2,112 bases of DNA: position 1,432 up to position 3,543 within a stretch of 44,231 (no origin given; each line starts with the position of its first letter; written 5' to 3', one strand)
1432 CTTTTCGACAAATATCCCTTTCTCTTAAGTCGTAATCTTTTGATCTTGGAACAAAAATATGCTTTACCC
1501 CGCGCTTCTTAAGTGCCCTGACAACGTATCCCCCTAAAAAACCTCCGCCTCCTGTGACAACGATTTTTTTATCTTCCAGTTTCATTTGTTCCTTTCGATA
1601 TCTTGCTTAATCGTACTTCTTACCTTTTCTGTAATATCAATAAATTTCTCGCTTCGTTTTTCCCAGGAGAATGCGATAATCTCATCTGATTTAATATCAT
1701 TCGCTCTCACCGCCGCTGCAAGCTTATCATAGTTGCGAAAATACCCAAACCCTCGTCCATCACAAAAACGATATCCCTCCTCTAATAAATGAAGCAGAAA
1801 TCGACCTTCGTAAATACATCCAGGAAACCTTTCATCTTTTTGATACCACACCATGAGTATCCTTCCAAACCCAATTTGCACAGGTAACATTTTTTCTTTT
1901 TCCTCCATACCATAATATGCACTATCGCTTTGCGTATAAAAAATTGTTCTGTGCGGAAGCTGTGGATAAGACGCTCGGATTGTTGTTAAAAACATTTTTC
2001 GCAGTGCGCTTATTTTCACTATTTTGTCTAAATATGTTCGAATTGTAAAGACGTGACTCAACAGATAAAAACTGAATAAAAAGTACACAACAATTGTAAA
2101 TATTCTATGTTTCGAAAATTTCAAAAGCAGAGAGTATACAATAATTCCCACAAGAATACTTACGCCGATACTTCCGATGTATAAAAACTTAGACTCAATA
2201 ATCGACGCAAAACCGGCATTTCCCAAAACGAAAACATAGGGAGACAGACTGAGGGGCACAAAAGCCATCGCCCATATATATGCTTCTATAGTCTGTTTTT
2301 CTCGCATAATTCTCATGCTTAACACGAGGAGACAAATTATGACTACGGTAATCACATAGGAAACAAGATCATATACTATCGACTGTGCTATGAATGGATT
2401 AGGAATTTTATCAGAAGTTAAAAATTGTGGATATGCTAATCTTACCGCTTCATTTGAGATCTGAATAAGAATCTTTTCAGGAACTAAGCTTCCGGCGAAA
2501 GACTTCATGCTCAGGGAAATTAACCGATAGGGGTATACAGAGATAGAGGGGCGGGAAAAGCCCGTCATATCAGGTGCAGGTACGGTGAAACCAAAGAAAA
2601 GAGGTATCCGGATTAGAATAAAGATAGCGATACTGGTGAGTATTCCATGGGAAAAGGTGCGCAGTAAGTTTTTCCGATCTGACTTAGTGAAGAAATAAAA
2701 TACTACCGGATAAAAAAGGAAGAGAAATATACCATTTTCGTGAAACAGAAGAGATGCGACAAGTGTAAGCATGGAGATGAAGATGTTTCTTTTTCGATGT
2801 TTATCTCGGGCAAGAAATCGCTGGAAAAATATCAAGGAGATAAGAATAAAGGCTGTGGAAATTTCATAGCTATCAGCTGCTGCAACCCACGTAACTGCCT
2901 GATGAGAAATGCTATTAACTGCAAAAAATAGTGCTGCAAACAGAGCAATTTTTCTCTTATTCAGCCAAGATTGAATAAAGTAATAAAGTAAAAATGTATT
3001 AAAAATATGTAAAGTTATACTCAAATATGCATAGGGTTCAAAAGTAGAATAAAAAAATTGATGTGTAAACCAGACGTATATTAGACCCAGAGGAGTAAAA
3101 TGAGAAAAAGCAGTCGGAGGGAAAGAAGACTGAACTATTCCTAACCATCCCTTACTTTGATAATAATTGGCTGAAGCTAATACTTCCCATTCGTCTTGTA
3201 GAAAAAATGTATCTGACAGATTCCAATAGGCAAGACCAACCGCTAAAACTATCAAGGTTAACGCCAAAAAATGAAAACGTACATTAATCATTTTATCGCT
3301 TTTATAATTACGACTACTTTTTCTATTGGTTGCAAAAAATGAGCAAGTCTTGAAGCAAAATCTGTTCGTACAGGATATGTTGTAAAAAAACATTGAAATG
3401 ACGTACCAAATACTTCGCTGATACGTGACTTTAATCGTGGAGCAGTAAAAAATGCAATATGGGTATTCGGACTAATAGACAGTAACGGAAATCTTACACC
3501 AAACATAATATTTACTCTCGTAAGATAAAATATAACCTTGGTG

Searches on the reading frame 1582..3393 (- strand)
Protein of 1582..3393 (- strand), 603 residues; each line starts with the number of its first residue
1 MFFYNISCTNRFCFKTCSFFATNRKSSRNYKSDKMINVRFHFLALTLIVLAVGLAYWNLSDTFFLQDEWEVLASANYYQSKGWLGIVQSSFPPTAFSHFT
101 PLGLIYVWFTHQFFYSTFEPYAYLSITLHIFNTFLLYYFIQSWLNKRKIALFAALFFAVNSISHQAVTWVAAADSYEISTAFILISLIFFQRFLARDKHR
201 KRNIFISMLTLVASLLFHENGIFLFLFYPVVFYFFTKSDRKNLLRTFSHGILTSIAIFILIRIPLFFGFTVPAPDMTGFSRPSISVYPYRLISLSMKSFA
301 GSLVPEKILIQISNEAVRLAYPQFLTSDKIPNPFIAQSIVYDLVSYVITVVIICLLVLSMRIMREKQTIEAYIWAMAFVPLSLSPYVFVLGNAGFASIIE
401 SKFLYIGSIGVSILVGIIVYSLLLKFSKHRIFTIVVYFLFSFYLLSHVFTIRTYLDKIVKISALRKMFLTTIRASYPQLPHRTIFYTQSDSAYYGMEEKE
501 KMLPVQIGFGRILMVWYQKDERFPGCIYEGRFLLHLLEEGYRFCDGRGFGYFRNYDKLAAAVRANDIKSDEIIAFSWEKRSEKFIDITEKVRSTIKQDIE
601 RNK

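Call 11: search_protein_families(library=pfam, proteins=[window:1582-3393:-], max_evalue=0.001)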
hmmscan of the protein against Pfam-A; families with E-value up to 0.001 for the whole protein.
window:1582-3393:- (603 aa): 0 families

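Call 42: search_protein_families(library=ncbifam, proteins=[window:1582-3390:-], max_evalue=0.00001)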
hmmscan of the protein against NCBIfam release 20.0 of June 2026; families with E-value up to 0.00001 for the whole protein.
window:1582-3390:- (602 aa): 0 families

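Call 69: search_protein_families(library=pfam, proteins=[window:1582-3390:-], max_evalue=1)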
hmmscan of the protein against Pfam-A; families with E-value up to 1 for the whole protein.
window:1582-3390:- (602 aa): 0 families
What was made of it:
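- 1582..3393 (-): 603-aa polytopic ORF with no Pfam or NCBIfam hit. It is a distant fourth relative of the family. No Pfam or NCBIfam hit (calls 11, 42, 69).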
